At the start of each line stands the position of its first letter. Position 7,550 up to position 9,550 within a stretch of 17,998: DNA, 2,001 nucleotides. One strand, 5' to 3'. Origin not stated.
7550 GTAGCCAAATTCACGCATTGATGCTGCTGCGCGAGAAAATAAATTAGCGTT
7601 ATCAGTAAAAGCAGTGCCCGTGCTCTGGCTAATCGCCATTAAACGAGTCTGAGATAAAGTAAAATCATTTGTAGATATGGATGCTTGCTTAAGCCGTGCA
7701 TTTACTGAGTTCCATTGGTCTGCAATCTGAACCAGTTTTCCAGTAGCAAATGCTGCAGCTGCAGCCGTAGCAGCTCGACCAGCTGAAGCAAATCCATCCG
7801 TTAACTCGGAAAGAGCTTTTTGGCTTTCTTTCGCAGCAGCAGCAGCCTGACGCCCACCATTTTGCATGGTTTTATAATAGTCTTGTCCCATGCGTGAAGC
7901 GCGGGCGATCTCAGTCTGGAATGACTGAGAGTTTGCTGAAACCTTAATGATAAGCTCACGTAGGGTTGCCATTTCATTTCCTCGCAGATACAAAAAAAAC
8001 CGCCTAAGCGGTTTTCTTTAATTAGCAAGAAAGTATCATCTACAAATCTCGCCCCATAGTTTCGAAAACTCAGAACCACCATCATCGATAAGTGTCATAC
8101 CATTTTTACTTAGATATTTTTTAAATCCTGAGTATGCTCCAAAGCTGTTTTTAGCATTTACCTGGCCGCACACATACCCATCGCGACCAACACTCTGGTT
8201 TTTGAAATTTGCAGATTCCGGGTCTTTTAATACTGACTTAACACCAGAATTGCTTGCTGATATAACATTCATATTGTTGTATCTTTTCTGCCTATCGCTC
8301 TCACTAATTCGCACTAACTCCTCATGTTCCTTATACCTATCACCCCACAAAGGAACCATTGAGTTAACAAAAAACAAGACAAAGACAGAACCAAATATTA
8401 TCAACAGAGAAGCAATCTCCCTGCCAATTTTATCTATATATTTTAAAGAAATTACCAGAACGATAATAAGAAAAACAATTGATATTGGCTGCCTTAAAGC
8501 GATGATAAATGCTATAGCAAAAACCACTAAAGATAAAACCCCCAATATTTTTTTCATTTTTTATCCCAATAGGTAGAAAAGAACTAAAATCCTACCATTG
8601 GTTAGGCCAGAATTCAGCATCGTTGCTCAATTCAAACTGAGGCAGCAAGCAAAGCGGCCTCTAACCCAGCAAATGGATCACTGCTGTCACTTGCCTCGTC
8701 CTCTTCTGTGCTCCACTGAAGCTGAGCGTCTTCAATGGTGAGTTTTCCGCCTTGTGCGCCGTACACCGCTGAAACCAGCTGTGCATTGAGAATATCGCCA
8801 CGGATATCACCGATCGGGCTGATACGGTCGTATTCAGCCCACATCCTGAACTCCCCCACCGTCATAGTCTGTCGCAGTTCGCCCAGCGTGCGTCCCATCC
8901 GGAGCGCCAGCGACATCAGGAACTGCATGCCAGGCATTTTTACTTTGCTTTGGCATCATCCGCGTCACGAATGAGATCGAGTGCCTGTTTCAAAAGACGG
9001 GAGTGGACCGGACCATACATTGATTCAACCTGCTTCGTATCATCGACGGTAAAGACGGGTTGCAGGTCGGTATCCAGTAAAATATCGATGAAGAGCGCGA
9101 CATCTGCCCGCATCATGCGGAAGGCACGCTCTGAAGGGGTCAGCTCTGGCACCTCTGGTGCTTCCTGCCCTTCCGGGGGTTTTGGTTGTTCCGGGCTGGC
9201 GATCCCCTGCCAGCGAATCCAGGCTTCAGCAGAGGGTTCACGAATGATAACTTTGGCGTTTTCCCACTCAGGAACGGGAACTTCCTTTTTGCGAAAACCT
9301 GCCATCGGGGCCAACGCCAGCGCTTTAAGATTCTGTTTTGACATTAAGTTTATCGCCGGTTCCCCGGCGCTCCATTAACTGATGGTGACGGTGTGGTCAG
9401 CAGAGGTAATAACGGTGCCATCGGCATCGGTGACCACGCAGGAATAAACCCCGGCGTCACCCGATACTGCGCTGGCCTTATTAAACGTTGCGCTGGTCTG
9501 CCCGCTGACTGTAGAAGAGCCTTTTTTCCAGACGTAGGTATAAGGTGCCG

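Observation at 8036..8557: AT-rich membrane-protein moron between the G/G-T chaperones and the tape measure gene: candidate superinfection-exclusion or defence gene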

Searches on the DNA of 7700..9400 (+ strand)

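Call 9: search_dna_similar(query=window:7900-8700:+, collection=phages, mode=near)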
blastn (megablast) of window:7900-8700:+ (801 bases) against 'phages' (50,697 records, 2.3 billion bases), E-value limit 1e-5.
Records with a match: 2; places in all: 2; records where one place covers at least 80% of the query: 1.
Best place of each record, by identity: 80-90% 2.
By first word of the organism name: Klebsiella 2.
By host as written in the record: Klebsiella pnuemoniae OMCS-21-1430 1; Klebsiella pneumoniae ST13-OXA48 1.
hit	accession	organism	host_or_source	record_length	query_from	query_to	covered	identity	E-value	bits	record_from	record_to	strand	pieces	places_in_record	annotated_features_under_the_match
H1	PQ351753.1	Klebsiella phage vB_VIPKPNMC05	Klebsiella pnuemoniae OMCS-21-1430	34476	3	798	99%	86.4%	0e+0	870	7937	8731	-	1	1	hypothetical protein | tail length tape measure protein | tail protein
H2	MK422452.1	Klebsiella phage ST13-OXA48phi12.2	Klebsiella pneumoniae ST13-OXA48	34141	1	121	15%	84.7%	2e-24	119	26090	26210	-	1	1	tail tape measure protein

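Call 12: get_annotated_region(hit=H1, flank=6000)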
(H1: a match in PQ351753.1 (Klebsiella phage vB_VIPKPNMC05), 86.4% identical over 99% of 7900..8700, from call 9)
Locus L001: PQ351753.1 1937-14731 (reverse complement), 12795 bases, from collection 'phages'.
description: Klebsiella phage vB_VIPKPNMC05, complete genome.
organism: Klebsiella phage vB_VIPKPNMC05 (NCBI taxid 3349168)
taxonomy: Viruses
host: Klebsiella pnuemoniae OMCS-21-1430; source: creeks; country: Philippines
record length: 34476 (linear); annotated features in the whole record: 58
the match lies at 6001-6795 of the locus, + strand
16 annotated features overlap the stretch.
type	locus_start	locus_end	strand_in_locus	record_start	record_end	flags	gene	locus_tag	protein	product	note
CDS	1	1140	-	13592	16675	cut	-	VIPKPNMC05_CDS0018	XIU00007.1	tail protein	-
CDS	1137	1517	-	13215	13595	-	-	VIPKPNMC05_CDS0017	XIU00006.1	minor tail protein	-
CDS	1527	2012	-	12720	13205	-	-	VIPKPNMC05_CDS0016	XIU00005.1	minor tail protein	-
CDS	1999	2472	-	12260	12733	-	-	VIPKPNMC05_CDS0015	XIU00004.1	virion structural protein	-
CDS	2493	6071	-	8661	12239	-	-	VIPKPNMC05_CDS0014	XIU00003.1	tail length tape measure protein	-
CDS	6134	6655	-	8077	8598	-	-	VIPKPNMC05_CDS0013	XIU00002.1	hypothetical protein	-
CDS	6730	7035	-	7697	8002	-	-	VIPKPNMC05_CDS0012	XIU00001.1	tail protein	-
CDS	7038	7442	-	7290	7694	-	-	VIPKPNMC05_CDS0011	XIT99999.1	tail protein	-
CDS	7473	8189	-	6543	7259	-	-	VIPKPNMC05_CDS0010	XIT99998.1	hypothetical protein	-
CDS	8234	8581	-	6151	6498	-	-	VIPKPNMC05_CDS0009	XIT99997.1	tail terminator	-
CDS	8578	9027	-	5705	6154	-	-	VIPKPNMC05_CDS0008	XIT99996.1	hypothetical protein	-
CDS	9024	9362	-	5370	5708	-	-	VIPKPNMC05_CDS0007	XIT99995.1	head closure Hc1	-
CDS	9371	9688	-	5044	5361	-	-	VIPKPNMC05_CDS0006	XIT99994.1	head-tail adaptor Ad1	-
CDS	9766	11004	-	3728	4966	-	-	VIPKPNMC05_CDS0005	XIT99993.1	major head protein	-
CDS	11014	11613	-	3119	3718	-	-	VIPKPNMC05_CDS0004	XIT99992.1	head maturation protease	-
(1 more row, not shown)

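Call 32: get_annotated_region(hit=H2, flank=3000)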
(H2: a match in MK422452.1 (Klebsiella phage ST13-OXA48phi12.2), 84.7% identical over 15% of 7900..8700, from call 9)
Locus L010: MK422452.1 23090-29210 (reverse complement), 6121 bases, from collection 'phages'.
description: Klebsiella phage ST13-OXA48phi12.2, complete genome.
organism: Klebsiella phage ST13-OXA48phi12.2 (NCBI taxid 2510465)
taxonomy: Viruses; Duplodnaviria; Heunggongvirae; Uroviricota; Caudoviricetes
host: Klebsiella pneumoniae ST13-OXA48; source: -; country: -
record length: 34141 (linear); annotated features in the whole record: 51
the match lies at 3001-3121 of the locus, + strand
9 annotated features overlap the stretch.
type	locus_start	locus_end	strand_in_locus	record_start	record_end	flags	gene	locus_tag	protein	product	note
CDS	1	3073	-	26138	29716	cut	-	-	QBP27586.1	tail tape measure protein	-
CDS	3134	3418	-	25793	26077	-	-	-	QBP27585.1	hypothetical protein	-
CDS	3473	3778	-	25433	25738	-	-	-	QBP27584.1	hypothetical protein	hypothetical protein, DUF4035 domain-containing protein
CDS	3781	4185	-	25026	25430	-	-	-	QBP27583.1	tail protein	-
CDS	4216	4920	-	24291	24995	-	-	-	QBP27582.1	tail protein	-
CDS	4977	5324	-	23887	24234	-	-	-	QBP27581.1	hypothetical protein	Hypothetical protein, DUF3168 domain containing protein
CDS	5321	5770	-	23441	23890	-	-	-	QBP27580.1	hypothetical protein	HK97 g10 family phage protein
CDS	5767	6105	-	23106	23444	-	-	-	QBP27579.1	head-tail adaptor protein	-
CDS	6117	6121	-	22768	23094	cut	-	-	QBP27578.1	head-tail connector protein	gp6-like head tail connector protein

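Call 33: search_dna_similar(query=window:7700-9400:+, collection=phages, mode=distant, max_rows=30)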
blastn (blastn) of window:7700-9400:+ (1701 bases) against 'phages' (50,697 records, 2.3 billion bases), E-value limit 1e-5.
Records with a match: 157; places in all: 165; records where one place covers at least 80% of the query: 1.
Best place of each record, by identity: 80-90% 22; 60-80% 135.
By first word of the organism name: Escherichia 40; Stx1a-converting 35; Klebsiella 22; Stx2c-converting 17; Enterobacteria 15; Stx2-converting 11; Stx2a-converting 8; Salmonella 2; Cronobacter 2; Enterobacter 1; and 4 more.
By host as written in the record: - 71; Escherichia coli 29; Klebsiella pneumoniae 16; Escherichia coli str. K-12 substr. MG1655 3; Klebsiella pneumoniae ST13-OXA48 2; Escherichia coli K-12 2; Escherichia coli O157:H7 2; Escherichia coli O157:H7 strain 980938 2; and 24 more.
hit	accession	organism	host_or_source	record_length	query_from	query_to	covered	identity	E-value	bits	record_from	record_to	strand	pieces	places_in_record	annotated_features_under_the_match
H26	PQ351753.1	Klebsiella phage vB_VIPKPNMC05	Klebsiella pnuemoniae OMCS-21-1430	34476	1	1694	100%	87.6%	0e+0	2094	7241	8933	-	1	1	hypothetical protein (x2) | tail protein (x2) | tail length tape measure protein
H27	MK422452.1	Klebsiella phage ST13-OXA48phi12.2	Klebsiella pneumoniae ST13-OXA48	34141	1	1694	64%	88.0%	0e+0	1355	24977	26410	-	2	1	tail protein (x2) | hypothetical protein (x2) | tail tape measure protein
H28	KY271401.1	Klebsiella phage 1 LV-2017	Klebsiella pneumoniae KH43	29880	139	1694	54%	87.1%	0e+0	1123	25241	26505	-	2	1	tail assembly chaperone | tail protein | tail length tape-measure protein 1 | major tail subunit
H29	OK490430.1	Klebsiella phage Kp4871-1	Klebsiella pneumoniae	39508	139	1694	54%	87.1%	0e+0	1123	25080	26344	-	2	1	record has no annotation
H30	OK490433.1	Klebsiella phage Kp4872-1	Klebsiella pneumoniae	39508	139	1694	54%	87.1%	0e+0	1123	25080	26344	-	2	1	record has no annotation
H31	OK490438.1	Klebsiella phage Kp4873-4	Klebsiella pneumoniae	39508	139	1694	54%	87.1%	0e+0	1123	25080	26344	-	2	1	record has no annotation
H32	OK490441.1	Klebsiella phage Kp4874-4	Klebsiella pneumoniae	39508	139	1694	54%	87.1%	0e+0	1123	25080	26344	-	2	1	record has no annotation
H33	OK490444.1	Klebsiella phage Kp4875-4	Klebsiella pneumoniae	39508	139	1694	54%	87.1%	0e+0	1123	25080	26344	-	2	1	record has no annotation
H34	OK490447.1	Klebsiella phage Kp4876-4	Klebsiella pneumoniae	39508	139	1694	54%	87.1%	0e+0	1123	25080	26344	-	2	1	record has no annotation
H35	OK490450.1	Klebsiella phage Kp4877-4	Klebsiella pneumoniae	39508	139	1694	54%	87.1%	0e+0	1123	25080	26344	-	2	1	record has no annotation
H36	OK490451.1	Klebsiella phage Kp4878-1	Klebsiella pneumoniae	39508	139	1694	54%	87.1%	0e+0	1123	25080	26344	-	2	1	record has no annotation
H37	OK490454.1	Klebsiella phage Kp4879-1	Klebsiella pneumoniae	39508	139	1694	54%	87.1%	0e+0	1123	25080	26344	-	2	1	record has no annotation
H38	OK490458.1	Klebsiella phage Kp4880-2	Klebsiella pneumoniae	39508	139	1694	54%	87.1%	0e+0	1123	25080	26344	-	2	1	record has no annotation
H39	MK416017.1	Klebsiella phage ST101-KPC2phi6.3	Klebsiella pneumoniae ST101-KPC2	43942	139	1694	54%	85.7%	0e+0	1055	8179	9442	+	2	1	tail protein (x2) | hypothetical protein (x2) | tail tape measure protein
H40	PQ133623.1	Klebsiella phage P7641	Klebsiella pneumoniae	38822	139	1694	54%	85.7%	0e+0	1055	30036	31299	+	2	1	hypothetical protein (x5)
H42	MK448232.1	Klebsiella phage ST147-VIM1phi7.2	Klebsiella pneumoniae ST147-VIM1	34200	938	1701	45%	86.4%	0e+0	910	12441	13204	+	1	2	tail protein | hypothetical protein | putative major tail protein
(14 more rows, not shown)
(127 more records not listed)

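Call 35: get_annotated_region(hit=H28, flank=500)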
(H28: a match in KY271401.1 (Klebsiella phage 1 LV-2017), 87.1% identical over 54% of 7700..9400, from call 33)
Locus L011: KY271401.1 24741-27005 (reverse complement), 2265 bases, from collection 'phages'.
description: Klebsiella phage 1 LV-2017, complete genome.
organism: Klebsiella phage 1 LV-2017 (NCBI taxid 1960654)
taxonomy: Viruses; Duplodnaviria; Heunggongvirae; Uroviricota; Caudoviricetes
host: Klebsiella pneumoniae KH43; source: -; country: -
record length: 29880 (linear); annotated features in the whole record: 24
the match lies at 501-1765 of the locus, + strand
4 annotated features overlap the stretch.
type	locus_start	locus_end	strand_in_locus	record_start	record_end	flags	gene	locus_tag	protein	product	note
CDS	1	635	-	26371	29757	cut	-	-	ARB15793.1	tail length tape-measure protein 1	-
CDS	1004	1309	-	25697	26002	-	-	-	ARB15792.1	tail protein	-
CDS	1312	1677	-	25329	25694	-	-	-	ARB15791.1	tail assembly chaperone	-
CDS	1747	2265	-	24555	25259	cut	-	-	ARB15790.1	major tail subunit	-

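Call 36: get_annotated_region(hit=H39, flank=500)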
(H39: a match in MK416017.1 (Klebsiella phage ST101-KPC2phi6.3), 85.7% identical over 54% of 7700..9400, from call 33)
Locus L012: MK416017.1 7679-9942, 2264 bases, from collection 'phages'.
description: Klebsiella phage ST101-KPC2phi6.3, complete genome.
organism: Klebsiella phage ST101-KPC2phi6.3 (NCBI taxid 2510475)
taxonomy: Viruses; Duplodnaviria; Heunggongvirae; Uroviricota; Caudoviricetes
host: Klebsiella pneumoniae ST101-KPC2; source: -; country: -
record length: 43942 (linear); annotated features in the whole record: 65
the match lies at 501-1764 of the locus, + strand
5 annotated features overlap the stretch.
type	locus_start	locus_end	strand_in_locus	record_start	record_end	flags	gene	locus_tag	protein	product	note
CDS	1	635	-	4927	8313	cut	-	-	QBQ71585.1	tail tape measure protein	-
CDS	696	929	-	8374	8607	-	-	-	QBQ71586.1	hypothetical protein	Hypothetical protein (YebO)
CDS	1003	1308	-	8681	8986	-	-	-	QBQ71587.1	hypothetical protein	hypothetical protein, DUF4035 domain-containing protein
CDS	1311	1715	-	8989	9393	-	-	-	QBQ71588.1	tail protein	-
CDS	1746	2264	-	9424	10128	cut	-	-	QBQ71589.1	tail protein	-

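Call 37: get_annotated_region(hit=H42, flank=2500)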
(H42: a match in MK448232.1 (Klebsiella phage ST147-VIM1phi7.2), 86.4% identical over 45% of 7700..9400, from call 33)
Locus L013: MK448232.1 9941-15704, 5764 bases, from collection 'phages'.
description: Klebsiella phage ST147-VIM1phi7.2, complete genome.
organism: Klebsiella phage ST147-VIM1phi7.2 (NCBI taxid 2555912)
taxonomy: Viruses; Duplodnaviria; Heunggongvirae; Uroviricota; Caudoviricetes
host: Klebsiella pneumoniae ST147-VIM1; source: -; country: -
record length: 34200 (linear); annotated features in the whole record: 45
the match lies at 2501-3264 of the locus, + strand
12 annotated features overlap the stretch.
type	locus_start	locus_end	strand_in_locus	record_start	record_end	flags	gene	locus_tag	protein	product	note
CDS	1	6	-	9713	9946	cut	-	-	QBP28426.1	hypothetical protein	Hypothetical protein (YebO-like protein)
CDS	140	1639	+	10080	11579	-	-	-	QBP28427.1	transposase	IS21 family transposase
CDS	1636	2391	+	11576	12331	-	-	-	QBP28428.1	AAA family ATPase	-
CDS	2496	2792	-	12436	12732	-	-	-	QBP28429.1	hypothetical protein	Hypothetical protein, DUF4035 domain-containing protein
CDS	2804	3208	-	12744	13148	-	-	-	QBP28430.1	tail protein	-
CDS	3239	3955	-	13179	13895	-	-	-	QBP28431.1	putative major tail protein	-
CDS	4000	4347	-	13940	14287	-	-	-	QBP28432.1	portal protein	-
CDS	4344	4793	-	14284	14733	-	-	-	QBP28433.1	hypothetical protein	HK97 gp10 family phage protein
CDS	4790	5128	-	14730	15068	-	-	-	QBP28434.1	head-tail adaptor protein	-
CDS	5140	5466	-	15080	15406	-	-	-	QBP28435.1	head-tail connector protein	gp6-like head-tail connector protein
CDS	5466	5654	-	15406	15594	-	-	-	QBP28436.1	hypothetical protein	-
CDS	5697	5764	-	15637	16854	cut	-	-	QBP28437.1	major capsid protein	-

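Call 89: search_rna_families(source=window, start=7800, end=8800, threshold=evalue, max_evalue=1)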
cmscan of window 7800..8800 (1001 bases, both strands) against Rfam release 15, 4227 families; matches with E-value up to 1: 2.
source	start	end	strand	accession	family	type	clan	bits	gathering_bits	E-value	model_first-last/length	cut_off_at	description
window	7993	8107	-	RF02144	rsmX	Gene;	CL00106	19.4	56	0.41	1-114/114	no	rsmX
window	7992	8114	-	RF00512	Leu_leader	Cis-reg; leader;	-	18.7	50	0.47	1-148/148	no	Leucine operon leader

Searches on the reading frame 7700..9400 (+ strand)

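Call 85: search_protein_families(library=pfam, proteins=[L012:699-929:-], max_evalue=0.1)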
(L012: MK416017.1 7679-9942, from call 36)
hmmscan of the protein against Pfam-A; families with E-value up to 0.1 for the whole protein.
L012:699-929:- (77 aa): 1 family
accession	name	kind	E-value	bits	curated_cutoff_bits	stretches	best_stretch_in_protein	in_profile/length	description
PF13974.11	YebO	-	2.7e-16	60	27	1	13-70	6-63/80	YebO-like protein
